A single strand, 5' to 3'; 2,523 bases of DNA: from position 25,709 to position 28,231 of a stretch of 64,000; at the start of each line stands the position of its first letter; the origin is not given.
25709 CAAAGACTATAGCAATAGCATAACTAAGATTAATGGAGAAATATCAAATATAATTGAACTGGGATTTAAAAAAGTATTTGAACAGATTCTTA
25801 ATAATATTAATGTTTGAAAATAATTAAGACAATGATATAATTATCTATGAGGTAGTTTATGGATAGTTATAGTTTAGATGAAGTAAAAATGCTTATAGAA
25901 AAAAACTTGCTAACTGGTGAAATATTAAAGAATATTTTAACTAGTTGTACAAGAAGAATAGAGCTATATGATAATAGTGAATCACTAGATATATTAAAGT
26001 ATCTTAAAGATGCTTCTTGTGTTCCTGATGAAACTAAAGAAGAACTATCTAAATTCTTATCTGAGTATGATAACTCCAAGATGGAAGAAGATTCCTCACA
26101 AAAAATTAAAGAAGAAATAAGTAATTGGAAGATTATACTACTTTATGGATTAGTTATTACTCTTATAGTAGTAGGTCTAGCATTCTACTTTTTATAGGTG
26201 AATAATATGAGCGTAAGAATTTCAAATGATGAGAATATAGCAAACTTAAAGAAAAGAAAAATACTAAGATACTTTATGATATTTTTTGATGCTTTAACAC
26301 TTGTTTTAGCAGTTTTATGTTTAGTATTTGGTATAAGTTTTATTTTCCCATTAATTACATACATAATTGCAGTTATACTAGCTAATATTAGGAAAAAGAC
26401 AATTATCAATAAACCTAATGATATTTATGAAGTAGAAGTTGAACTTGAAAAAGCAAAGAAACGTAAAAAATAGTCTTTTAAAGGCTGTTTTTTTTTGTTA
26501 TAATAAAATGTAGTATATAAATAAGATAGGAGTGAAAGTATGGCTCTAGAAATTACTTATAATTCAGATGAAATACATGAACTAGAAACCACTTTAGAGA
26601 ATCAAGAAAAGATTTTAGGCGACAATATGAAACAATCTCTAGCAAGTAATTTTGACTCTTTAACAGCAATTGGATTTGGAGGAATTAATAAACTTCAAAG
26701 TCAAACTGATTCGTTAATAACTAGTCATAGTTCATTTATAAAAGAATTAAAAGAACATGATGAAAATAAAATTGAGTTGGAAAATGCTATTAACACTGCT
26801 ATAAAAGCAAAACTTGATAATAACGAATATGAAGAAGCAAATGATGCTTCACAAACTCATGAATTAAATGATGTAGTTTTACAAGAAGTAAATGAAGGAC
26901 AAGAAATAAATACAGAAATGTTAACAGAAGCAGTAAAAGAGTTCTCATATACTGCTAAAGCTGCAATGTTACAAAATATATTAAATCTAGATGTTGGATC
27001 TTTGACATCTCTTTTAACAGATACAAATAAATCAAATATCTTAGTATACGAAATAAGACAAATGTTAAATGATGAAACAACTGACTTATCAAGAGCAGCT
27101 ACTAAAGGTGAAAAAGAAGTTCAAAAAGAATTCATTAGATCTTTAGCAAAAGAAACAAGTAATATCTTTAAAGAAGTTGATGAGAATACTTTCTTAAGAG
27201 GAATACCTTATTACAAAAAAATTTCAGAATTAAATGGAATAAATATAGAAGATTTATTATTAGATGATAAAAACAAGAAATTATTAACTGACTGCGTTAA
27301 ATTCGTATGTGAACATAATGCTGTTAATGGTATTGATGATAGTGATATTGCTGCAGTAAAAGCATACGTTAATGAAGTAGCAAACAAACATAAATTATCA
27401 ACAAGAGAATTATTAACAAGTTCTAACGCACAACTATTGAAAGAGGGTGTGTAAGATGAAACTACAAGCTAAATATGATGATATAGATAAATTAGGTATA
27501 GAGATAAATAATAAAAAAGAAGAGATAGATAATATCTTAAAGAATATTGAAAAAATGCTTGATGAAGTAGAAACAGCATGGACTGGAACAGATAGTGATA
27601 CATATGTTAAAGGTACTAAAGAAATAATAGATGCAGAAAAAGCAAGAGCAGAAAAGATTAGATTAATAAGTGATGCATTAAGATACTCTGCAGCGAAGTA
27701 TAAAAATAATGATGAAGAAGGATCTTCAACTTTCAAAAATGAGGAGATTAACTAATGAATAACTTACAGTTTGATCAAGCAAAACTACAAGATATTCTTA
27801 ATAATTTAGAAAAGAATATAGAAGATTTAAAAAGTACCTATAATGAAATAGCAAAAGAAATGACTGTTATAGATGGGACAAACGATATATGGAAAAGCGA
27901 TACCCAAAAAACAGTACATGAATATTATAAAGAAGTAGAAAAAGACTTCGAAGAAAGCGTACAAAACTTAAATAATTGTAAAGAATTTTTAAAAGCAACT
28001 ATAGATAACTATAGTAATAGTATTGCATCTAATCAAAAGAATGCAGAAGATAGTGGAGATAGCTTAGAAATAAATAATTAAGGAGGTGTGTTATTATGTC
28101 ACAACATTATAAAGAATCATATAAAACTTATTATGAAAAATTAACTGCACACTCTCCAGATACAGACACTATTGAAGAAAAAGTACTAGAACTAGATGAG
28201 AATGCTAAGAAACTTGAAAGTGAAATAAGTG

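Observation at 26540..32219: Tandem duplication of a four-gene WXG100/LXG-style effector module with no secretion core and no visible immunity gene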

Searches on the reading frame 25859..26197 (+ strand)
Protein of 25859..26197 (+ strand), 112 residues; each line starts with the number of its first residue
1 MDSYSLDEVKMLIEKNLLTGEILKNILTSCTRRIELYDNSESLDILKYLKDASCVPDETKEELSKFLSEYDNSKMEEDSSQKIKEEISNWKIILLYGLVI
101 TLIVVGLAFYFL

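Call 25: search_protein_families(library=pfam, proteins=[window:25859-26197:+], max_evalue=0.001)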
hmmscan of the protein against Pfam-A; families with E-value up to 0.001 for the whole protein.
window:25859-26197:+ (112 aa): 0 families

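Call 97: search_protein_families(library=ncbifam, proteins=[window:25859-26197:+], max_evalue=0.01)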
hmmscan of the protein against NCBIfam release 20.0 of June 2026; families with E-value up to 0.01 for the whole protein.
window:25859-26197:+ (112 aa): 1 family
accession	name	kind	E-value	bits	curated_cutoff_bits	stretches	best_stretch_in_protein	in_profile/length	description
TIGR03927.1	T7SS_EssA_Firm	equivalog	0.0013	18.6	32.45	1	58-109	94-141/151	type VII secretion protein EssA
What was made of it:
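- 25859..26197 (+): up2: 112-aa tail-anchored small membrane protein. Possible accessory; weak EssA-like lead only. NCBIfam TIGR03927 EssA at E 0.0013, 18.6 bits, below the cutoff of 32.45, mostly over the TM segment (call 97).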

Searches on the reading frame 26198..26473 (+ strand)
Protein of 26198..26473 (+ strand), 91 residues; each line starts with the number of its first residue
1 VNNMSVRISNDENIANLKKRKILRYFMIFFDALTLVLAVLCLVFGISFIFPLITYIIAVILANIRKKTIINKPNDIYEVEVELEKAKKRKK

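Call 25: search_protein_families(library=pfam, proteins=[window:26198-26473:+], max_evalue=0.001)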
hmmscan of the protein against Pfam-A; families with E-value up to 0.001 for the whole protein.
window:26198-26473:+ (91 aa): 0 families

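Call 97: search_protein_families(library=ncbifam, proteins=[window:26198-26473:+], max_evalue=0.01)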
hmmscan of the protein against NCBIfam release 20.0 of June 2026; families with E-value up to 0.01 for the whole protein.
window:26198-26473:+ (91 aa): 5 families
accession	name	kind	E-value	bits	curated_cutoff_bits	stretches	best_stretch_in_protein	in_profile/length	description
NF010613.0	PRK14013.1-3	equivalog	0.0018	17.3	385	1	4-68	38-99/362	hypothetical protein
NF010617.0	PRK14013.2-3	equivalog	0.0026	17.3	613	1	6-78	50-120/350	hypothetical protein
NF010619.0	PRK14013.2-5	subfamily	0.0027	17.3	387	1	6-84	39-114/329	hypothetical protein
NF010614.0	PRK14013.1-4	equivalog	0.0029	16.7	495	1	3-59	43-96/357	hypothetical protein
NF040945.1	CCC_membrane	equivalog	0.0045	17.3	65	1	33-82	4-53/99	CCC motif membrane protein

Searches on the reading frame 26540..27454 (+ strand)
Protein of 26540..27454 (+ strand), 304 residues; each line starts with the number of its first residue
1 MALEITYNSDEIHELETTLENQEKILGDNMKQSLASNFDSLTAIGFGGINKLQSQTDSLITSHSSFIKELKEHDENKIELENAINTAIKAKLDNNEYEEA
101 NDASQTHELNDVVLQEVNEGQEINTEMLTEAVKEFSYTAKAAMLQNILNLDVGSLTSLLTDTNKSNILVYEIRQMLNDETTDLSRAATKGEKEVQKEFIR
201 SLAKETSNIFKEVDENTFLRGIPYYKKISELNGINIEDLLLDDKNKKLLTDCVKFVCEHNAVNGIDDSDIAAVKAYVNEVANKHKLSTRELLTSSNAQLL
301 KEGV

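Call 3: search_protein_families(library=pfam, proteins=[window:26540-27454:+], max_evalue=1)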
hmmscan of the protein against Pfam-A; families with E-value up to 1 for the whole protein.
window:26540-27454:+ (304 aa): 4 families
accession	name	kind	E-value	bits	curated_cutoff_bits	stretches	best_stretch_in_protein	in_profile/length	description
PF23116.1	HHD_RTEL1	-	0.013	16.2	27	0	189-222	43-76/102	RTEL1, HHD domain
PF12731.12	Mating_N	-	0.028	14.9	21.4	0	31-72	36-77/95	Mating-type protein beta 1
PF03645.18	Tctex-1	-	0.071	13.9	22.8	1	80-145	2-57/95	Tctex-1 family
PF00955.27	HCO3_cotransp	-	0.12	11.5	27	1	64-178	159-273/551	HCO3- transporter integral membrane domain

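Call 4: search_protein_families(library=ncbifam, proteins=[window:26540-27454:+], max_evalue=1)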
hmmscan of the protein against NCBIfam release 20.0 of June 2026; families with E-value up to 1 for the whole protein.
window:26540-27454:+ (304 aa): 0 families

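Call 20: find_homologous_proteins(query=window:26540-27454:+)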
Query window:26540-27454:+ (304 aa): 6 proteins with E <= 0.001 among 2250 candidates.
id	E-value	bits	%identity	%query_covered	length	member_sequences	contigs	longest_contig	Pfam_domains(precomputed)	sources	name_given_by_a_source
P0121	2.5e-184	629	100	100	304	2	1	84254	-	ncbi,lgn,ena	-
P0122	7.1e-116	405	64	100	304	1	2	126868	-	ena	-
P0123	2.1e-113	396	63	100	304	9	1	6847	-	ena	-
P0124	5.1e-85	303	50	100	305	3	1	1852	-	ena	-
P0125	5.1e-85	303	50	100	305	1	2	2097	-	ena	-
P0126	6.0e-85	303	50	100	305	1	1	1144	-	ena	-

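Call 21: list_cluster_members(proteins=[P0121, P0016, P0057])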
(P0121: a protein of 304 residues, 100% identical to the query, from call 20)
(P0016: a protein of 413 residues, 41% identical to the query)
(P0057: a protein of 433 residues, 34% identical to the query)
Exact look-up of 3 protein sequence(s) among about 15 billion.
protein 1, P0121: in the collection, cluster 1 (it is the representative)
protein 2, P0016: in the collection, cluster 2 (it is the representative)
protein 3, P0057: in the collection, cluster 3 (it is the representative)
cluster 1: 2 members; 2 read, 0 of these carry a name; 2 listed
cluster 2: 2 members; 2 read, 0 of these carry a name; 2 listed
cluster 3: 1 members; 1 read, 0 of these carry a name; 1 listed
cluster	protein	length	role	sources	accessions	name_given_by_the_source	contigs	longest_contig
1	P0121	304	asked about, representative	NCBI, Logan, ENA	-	-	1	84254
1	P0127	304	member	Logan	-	-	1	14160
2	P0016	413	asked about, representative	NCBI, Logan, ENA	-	-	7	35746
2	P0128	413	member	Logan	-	-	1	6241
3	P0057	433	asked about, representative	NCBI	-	-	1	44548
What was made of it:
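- Tried and rejected: Cluster look-up gave no names (call 21).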

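Call 22: find_encoding_contigs(protein=P0121, flank=10000, max_places=3)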
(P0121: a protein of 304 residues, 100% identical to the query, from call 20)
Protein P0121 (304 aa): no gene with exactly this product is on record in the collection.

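Call 42: search_solved_structures(query=A3, max_evalue=10, show_alignments=0)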
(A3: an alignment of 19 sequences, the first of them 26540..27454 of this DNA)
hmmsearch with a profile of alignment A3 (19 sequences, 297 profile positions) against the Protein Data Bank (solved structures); distinct sequences matched with E-value up to 10: 4.
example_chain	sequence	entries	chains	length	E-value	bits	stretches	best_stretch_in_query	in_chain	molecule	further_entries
7zr2_A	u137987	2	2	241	0.058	16.2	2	47-110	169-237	Spike protein S2',Chimeric protein mimic of SARS-CoV-2 Spike HR1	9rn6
5j9q_F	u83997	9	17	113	0.19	14.5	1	63-125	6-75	Chromatin modification-related protein EAF6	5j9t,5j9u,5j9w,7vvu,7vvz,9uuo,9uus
7oq4_Z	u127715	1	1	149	0.55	12.9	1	129-175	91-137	RNAP inhibitory protein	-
7wxz_A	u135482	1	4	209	0.58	12.9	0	47-95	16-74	Spike protein S2'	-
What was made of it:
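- Tried and rejected: H profile against the PDB: nothing (call 42).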

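Call 53: search_protein_families(library=pfam, alignment_id=A3, max_evalue=0.1)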
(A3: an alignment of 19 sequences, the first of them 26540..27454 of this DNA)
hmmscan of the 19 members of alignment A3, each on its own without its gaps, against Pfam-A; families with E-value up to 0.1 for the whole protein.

A. member 1, window:26540-27454:+ (304 aa): 3 families
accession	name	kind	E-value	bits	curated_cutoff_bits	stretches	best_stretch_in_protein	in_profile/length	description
PF23116.1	HHD_RTEL1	-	0.013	16.2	27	0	189-222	43-76/102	RTEL1, HHD domain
PF12731.12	Mating_N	-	0.028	14.9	21.4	0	31-72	36-77/95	Mating-type protein beta 1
PF03645.18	Tctex-1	-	0.071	13.9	22.8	0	80-145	2-57/95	Tctex-1 family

B. families by the number of members that match (of 19 scanned): 22 families
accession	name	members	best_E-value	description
PF07926.17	TPR_MLP1_2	3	0.011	TPR/MLP1/MLP2-like protein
PF15027.12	MGT5A_N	2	0.023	MGT5A-like, N-terminal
PF07249.18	Cerato-platanin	1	0.0008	Cerato-platanin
PF06419.17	COG6_N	1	0.0013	Conserved oligomeric complex COG6, N-terminal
PF10481.14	CENP-F_N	1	0.0072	Cenp-F N-terminal domain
PF07172.16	GRP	1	0.0077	Glycine rich protein family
PF23116.1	HHD_RTEL1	1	0.013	RTEL1, HHD domain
PF15458.11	NTR2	1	0.02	Nineteen complex-related protein 2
PF06148.17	COG2_N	1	0.021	COG2 N-terminal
PF12731.12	Mating_N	1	0.028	Mating-type protein beta 1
PF17265.7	DUF5331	1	0.035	Family of unknown function (DUF5331)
PF04108.17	ATG17_like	1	0.036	Autophagy protein ATG17-like domain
PF16133.10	DUF4844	1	0.038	Domain of unknown function (DUF4844)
PF07160.18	SKA1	1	0.039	Spindle and kinetochore-associated protein 1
PF20400.3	BAR_4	1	0.054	BAR-like domain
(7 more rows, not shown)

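Call 70: find_homologous_proteins(query=A3, max_evalue=0.001)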
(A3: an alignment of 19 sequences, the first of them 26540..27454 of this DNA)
Query A3 (19 sequences) (304 aa, profile of the alignment): 6 proteins with E <= 0.001 among 8000 candidates.
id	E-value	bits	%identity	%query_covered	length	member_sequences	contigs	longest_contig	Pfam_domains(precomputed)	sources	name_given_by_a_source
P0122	1.3e-105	371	64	100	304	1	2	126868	-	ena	-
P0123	1.4e-104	368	63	100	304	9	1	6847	-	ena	-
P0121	1.9e-102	361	100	100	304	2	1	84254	-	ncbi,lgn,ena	-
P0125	1.8e-99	351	50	100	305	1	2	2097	-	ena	-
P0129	1.4e-47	181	27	22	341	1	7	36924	-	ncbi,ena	-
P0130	7.3e-19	86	60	3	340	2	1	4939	-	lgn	-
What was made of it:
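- Tried and rejected: H-profile homologue search: saturated by low-complexity words, only 6 hits (call 70).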

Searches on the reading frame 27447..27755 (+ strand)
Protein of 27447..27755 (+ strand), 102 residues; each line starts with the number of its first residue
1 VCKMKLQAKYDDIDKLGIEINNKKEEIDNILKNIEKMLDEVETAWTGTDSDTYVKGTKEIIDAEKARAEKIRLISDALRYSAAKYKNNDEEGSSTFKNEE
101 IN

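Call 3: search_protein_families(library=pfam, proteins=[window:27447-27755:+], max_evalue=1)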
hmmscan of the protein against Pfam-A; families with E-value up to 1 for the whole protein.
window:27447-27755:+ (102 aa): 5 families
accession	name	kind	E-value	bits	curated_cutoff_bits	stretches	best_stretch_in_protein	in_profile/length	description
PF06013.18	WXG100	-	2.2e-07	31.5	27.3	1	6-90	2-86/86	Proteins of 100 residues with WXG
PF23735.1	KIF9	-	0.0024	18.5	31.9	1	3-52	24-73/140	Kinesin-like protein KIF9 domain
PF01628.27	HrcA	-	0.0049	17.3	22.2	1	16-78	94-154/215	HrcA protein C terminal domain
PF10018.14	Med4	-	0.074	13.2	26.9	1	7-74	25-87/190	Vitamin-D-receptor interacting Mediator subunit 4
PF10824.14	T7SS_ESX_EspC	-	0.14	13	23.5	1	69-97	71-99/100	Excreted virulence factor EspC, type VII ESX diderm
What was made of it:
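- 27447..27755 (+): Wa1: WXG100 protein with a WTG turn and a YKNND (YxxxD) export motif. PF06013 31.5 bits (GA 27.3) (call 3).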

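Call 4: search_protein_families(library=ncbifam, proteins=[window:27447-27755:+], max_evalue=1)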
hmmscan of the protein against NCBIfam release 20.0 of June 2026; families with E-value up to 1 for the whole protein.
window:27447-27755:+ (102 aa): 2 families
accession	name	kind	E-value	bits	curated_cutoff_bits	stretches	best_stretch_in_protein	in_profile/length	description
TIGR03930.1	WXG100_ESAT6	subfamily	1.9e-09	37.6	44.85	1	6-92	2-88/90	WXG100 family type VII secretion target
NF041198.1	UshA_like_PCGU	equivalog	0.13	10.8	275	1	19-100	281-354/519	UshA-like (seleno)protein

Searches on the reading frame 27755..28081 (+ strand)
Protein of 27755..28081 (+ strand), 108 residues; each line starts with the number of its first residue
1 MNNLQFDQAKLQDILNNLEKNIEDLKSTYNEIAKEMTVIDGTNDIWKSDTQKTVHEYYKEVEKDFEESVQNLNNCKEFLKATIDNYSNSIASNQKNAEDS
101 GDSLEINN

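Call 3: search_protein_families(library=pfam, proteins=[window:27755-28081:+], max_evalue=1)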
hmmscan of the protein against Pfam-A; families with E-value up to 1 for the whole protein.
window:27755-28081:+ (108 aa): 61 families (the best 25 are shown)
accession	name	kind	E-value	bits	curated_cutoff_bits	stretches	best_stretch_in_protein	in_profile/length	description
PF06013.18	WXG100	-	3.8e-06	27.5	27.3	1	5-87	3-82/86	Proteins of 100 residues with WXG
PF16888.10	YwqH-like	-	0.00059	20.5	33.7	1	20-96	34-110/123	YwqH-like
PF02996.22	Prefoldin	-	0.0054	17.1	23.2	1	9-37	87-115/120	Prefoldin subunit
PF01920.25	Prefoldin_2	-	0.0076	16.6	27.6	1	3-95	9-104/106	Prefoldin subunit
PF07889.17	DUF1664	-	0.012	16.1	34.6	0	50-97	35-82/124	Protein of unknown function (DUF1664)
PF03148.19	Tektin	-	0.013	14.7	34.3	2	2-38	261-297/383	Tektin family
PF14322.12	SusD-like_3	-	0.015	16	27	1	50-76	143-169/191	Starch-binding associating with outer membrane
PF03836.20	RasGAP_C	-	0.015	15.8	26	1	55-97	45-87/137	RasGAP C-terminus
PF04108.17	ATG17_like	-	0.017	15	43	1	14-89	117-269/355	Autophagy protein ATG17-like domain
PF06657.18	Cep57_MT_bd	-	0.018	15.9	31.3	1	8-62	10-65/77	Centrosome microtubule-binding domain of Cep57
PF02185.22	HR1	-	0.019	15.4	33.1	1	29-73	6-50/67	Hr1 repeat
PF05837.17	CENP-H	-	0.02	15.2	29.9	1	3-83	100-181/202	Centromere protein H (CENP-H)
PF25764.1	KIF21A_4th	-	0.02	15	33.1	1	3-59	125-181/183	KIF21A-like domain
PF02520.22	ANIS5_cation-bd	-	0.021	15.4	29.3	1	8-95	3-85/109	SXP/RAL-2 family protein Ani s 5-like, metal-binding domain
PF23067.1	MG280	-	0.024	14.6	27.4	1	5-100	69-158/259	Uncharacterised protein MG280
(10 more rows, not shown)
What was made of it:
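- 27755..28081 (+): Wb1: WXG100 protein (W-K-S turn) with a conserved acidic C-terminal tail (..DSLEINN). PF06013 27.5 bits (call 3).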

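Call 4: search_protein_families(library=ncbifam, proteins=[window:27755-28081:+], max_evalue=1)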
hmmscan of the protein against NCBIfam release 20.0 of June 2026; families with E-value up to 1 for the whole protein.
window:27755-28081:+ (108 aa): 19 families
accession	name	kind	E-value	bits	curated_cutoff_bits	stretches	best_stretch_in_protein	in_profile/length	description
NF035934.1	ESAT6_2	subfamily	2.5e-08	34.1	100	1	8-98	7-94/96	pore-forming ESAT-6 family protein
TIGR03930.1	WXG100_ESAT6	subfamily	2.4e-05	24.4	44.85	1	4-88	2-83/90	WXG100 family type VII secretion target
NF043058.1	T4SS_LegC2C7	subfamily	0.00013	21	350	1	3-96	168-260/348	LegC2/C7 family Dot/Icm T4SS effector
TIGR04523.1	Mplasa_alph_rch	subfamily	0.001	17.1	270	1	10-105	402-492/745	helix-rich protein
NF045487.1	ASRP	equivalog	0.0023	16.6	300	1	8-98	151-407/593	archaea-specific SMC-related protein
TIGR00293.1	TIGR00293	equivalog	0.0037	17.4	53.9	1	61-99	80-118/129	prefoldin subunit alpha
TIGR04211.1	SH3_and_anchor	equivalog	0.0039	16.8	65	1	9-102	69-160/198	TIGR04211 family SH3 domain-containing protein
NF033927.1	alph_xenorhab_B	subfamily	0.011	15.1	40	1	9-91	134-213/223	alpha-xenorhabdolysin family binary toxin subunit B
TIGR02473.1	flagell_FliJ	equivalog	0.022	15.2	50.45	0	67-100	61-94/141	flagellar export protein FliJ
TIGR01069.2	mutS2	equivalog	0.032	12.6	400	1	4-98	511-605/790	endonuclease MutS2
TIGR01843.1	type_I_hlyD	subfamily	0.038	12.9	208.65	1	16-106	84-175/422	HlyD family type I secretion periplasmic adaptor subunit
NF035935.1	ESAT6_3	subfamily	0.046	13.9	100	1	6-98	5-91/98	pore-forming ESAT-6 family protein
NF052667.1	Tsi2_fam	equivalog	0.061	13.7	70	1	7-36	34-63/73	Tsi2 family anti-toxin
NF041282.1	TnpC_regulator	equivalog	0.099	12.7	100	1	36-80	55-98/105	Tn3 family transposase post-transcriptional regulator TnpC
NF046118.1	T4SS_BAB2_0123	subfamily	0.11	12.7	100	1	60-99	79-118/145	BAB2_0123 family type IV secretion system effector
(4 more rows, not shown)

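Call 96: search_solved_structures(query=A6, max_evalue=1)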
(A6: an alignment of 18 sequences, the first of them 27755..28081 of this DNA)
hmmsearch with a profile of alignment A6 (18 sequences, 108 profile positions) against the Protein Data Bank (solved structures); distinct sequences matched with E-value up to 1: 51.
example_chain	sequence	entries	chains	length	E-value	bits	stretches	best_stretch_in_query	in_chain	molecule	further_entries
4lws_A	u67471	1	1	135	1.9e-05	28.1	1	6-102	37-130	Uncharacterized protein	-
7wxz_A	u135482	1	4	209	2.5e-05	27.7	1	12-75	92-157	Spike protein S2'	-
3ogi_B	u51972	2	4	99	3.9e-05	27.1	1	3-96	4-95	Putative ESAT-6-like protein 7 | ESAT-6-like protein 7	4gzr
4j41_A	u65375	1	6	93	0.00026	24.4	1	2-92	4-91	secreted protein EsxB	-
3gvm_A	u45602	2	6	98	0.00027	24.4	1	2-98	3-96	Putative uncharacterized protein SAG1039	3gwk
4j7k_A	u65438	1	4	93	0.00042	23.8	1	2-92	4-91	secreted protein EsxB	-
3o9o_A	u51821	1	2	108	0.00048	23.6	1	2-98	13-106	Uncharacterized protein gbs1074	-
4iyh_A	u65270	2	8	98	0.00048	23.6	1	3-94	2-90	Secreted protein EsxB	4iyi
3zbh_A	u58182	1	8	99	0.00051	23.5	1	7-98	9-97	ESXA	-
4j10_A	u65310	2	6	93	0.00051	23.5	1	2-92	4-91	SECRETED PROTEIN ESXB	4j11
4j42_A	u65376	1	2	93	0.00062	23.2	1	2-92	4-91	secreted protein EsxB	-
4j7j_A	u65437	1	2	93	0.0011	22.4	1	2-92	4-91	secreted protein EsxB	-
2vrz_A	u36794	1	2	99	0.007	19.8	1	4-97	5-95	VIRULENCE FACTOR ESXA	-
2vs0_A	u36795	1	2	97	0.0083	19.6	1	5-97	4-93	VIRULENCE FACTOR ESXA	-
7zr2_A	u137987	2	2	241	0.0089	19.5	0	6-42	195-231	Spike protein S2',Chimeric protein mimic of SARS-CoV-2 Spike HR1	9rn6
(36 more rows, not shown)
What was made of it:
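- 27755..28081 (+): The family profile hits solved EsxA/EsxB structures (call 96).
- On WXG100 (PF06013 / TIGR03930): The Wb profile hits solved EsxA/EsxB (call 96).
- The Wb profile matches solved EsxA/EsxB structures at E 2e-5 to 8e-3 (call 96).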
